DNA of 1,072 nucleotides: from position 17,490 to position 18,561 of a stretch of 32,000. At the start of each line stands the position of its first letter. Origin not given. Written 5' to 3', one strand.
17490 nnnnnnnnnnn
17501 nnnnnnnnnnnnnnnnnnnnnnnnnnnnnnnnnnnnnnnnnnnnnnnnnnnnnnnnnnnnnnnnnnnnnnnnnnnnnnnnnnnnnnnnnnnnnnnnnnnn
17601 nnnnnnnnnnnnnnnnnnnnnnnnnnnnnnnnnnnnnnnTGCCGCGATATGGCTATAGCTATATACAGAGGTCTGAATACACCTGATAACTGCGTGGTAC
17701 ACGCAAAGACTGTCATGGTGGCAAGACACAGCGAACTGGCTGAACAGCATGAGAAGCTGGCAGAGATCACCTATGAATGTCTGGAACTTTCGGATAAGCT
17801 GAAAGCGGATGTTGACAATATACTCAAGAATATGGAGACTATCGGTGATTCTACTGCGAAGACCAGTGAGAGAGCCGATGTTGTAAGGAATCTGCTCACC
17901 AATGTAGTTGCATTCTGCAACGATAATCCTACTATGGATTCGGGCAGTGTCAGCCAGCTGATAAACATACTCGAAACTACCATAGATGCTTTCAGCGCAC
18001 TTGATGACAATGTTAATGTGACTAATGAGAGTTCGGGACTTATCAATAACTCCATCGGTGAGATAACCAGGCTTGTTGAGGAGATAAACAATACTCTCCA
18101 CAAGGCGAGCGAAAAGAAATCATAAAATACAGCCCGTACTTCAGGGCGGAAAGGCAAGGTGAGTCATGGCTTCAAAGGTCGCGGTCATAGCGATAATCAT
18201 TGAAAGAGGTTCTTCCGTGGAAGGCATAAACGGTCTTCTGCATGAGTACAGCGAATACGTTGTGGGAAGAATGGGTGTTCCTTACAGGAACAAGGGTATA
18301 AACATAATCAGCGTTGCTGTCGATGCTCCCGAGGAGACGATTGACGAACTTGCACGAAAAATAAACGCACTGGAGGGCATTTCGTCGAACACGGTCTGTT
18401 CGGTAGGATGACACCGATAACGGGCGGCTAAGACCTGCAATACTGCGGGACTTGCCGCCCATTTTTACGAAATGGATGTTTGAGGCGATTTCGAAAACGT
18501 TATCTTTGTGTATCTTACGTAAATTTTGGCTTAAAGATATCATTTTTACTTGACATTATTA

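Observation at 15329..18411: Sensory-type [FeFe]-hydrogenase-like protein without PAS or enzymatic output domain, co-transcribed with a DivIVA-like protein and a TM1266-type regulator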

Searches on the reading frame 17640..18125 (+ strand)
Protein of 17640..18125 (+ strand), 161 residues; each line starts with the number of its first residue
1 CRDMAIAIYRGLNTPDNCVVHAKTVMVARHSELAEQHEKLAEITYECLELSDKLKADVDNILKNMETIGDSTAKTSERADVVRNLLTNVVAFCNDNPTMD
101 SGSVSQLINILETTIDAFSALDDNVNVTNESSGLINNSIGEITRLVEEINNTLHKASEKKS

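Call 28: search_protein_families(library=pfam, proteins=[window:17640-18125:+], max_evalue=10)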
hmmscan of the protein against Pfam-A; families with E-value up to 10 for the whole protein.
window:17640-18125:+ (161 aa): 11 families
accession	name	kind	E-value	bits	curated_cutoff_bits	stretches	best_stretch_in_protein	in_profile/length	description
PF16746.10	BAR_3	-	0.0041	17.2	31.7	1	52-128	25-100/235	BAR domain of APPL family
PF19443.4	DAHL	-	0.01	16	38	1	73-151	115-192/221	DAHL domain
PF06009.19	Laminin_II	-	0.013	15.9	33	2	110-159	11-60/138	Laminin Domain II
PF14357.11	DUF4404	-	0.021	15.9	27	1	35-111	3-78/83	Domain of unknown function (DUF4404)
PF07889.17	DUF1664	-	0.022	15.3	34.6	2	25-77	56-108/124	Protein of unknown function (DUF1664)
PF10155.14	CNOT11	-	0.07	13.7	25.9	1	57-97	30-70/125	CCR4-NOT transcription complex subunit 11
PF06419.17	COG6_N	-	0.089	13.4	27.4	2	105-155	22-72/114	Conserved oligomeric complex COG6, N-terminal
PF25034.1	Spectrin_SYNE1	-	0.15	12.2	35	1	32-91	41-99/188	Nesprin-1, spectrin repeats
PF00015.26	MCPsignal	-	0.18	12.1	34.6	1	107-156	105-154/172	Methyl-accepting chemotaxis protein (MCP) signalling domain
PF04060.18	FeS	-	0.29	11.3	23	1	1-19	14-32/33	Putative Fe-S cluster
PF05531.17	NPV_P10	-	2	9.4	29.8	0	104-154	16-66/75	Nucleopolyhedrovirus P10 protein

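Call 87: search_protein_families(library=pfam, alignment_id=A5, max_evalue=1)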
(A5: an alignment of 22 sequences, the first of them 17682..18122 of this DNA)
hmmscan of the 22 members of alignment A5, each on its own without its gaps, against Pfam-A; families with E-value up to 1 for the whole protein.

A. member 1, window:17682-18122:+ (147 aa): 9 families
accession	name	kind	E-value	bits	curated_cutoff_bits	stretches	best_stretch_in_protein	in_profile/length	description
PF16746.10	BAR_3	-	0.0031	17.6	31.7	1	38-114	25-100/235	BAR domain of APPL family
PF19443.4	DAHL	-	0.0074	16.5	38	1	58-137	114-192/221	DAHL domain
PF06009.19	Laminin_II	-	0.0098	16.3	33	1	96-145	11-60/138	Laminin Domain II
PF14357.11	DUF4404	-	0.014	16.4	27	1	21-97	3-78/83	Domain of unknown function (DUF4404)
PF07889.17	DUF1664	-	0.019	15.5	34.6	0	12-64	57-109/124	Protein of unknown function (DUF1664)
PF10155.14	CNOT11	-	0.055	14.1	25.9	1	43-85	30-74/125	CCR4-NOT transcription complex subunit 11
PF06419.17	COG6_N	-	0.078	13.6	27.4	0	91-141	22-72/114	Conserved oligomeric complex COG6, N-terminal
PF00015.26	MCPsignal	-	0.097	13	34.6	0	61-141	84-153/172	Methyl-accepting chemotaxis protein (MCP) signalling domain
PF25034.1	Spectrin_SYNE1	-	0.1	12.6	35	1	18-77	41-99/188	Nesprin-1, spectrin repeats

B. families by the number of members that match (of 22 scanned): 121 families (the first 25 are shown)
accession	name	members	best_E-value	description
PF07889.17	DUF1664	21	0.0005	Protein of unknown function (DUF1664)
PF06009.19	Laminin_II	14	0.00072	Laminin Domain II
PF14357.11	DUF4404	11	0.0015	Domain of unknown function (DUF4404)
PF16746.10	BAR_3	10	0.0031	BAR domain of APPL family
PF07303.18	Occludin_ELL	10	0.0087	Occludin homology domain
PF10046.14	BLOC1_2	10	0.034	Biogenesis of lysosome-related organelles complex-1 subunit 2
PF06419.17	COG6_N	8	0.0076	Conserved oligomeric complex COG6, N-terminal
PF06103.16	DUF948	8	0.0078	Bacterial protein of unknown function (DUF948)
PF08651.15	DASH_Duo1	8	0.082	DASH complex subunit Duo1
PF05531.17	NPV_P10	8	0.088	Nucleopolyhedrovirus P10 protein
PF02106.20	Fanconi_C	7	0.0046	Fanconi anaemia group C protein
PF20663.3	COG4_N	6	0.00084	Conserved oligomeric Golgi complex subunit 4, N-terminal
PF19443.4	DAHL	6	0.0036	DAHL domain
PF25034.1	Spectrin_SYNE1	6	0.0049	Nesprin-1, spectrin repeats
PF19269.4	Anticodon_2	6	0.01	Anticodon binding domain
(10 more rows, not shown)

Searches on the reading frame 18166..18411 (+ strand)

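Call 3: search_protein_families(library=pfam, proteins=[window:18166-18411:+], max_evalue=0.01)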
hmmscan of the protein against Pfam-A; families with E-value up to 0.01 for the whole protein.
window:18166-18411:+ (81 aa): 1 family
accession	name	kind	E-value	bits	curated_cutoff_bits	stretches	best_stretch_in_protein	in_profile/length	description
PF21699.3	TM1266-like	-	7.6e-24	83.9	27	1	4-74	1-72/74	Iron-only hydrogenase system regulator, putative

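Call 4: search_protein_families(library=ncbifam, proteins=[window:18166-18411:+], max_evalue=0.01)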
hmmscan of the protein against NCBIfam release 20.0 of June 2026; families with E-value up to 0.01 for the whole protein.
window:18166-18411:+ (81 aa): 2 families
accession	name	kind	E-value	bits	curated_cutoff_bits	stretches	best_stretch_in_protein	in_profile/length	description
TIGR03959.1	hyd_TM1266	equivalog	1.6e-25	88.7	60.8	1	4-78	1-75/76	TM1266 family iron-only hydrogenase system putative regulator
NF002169.0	PRK01002.1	subfamily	0.0044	17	111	1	4-79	56-132/141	nickel responsive regulator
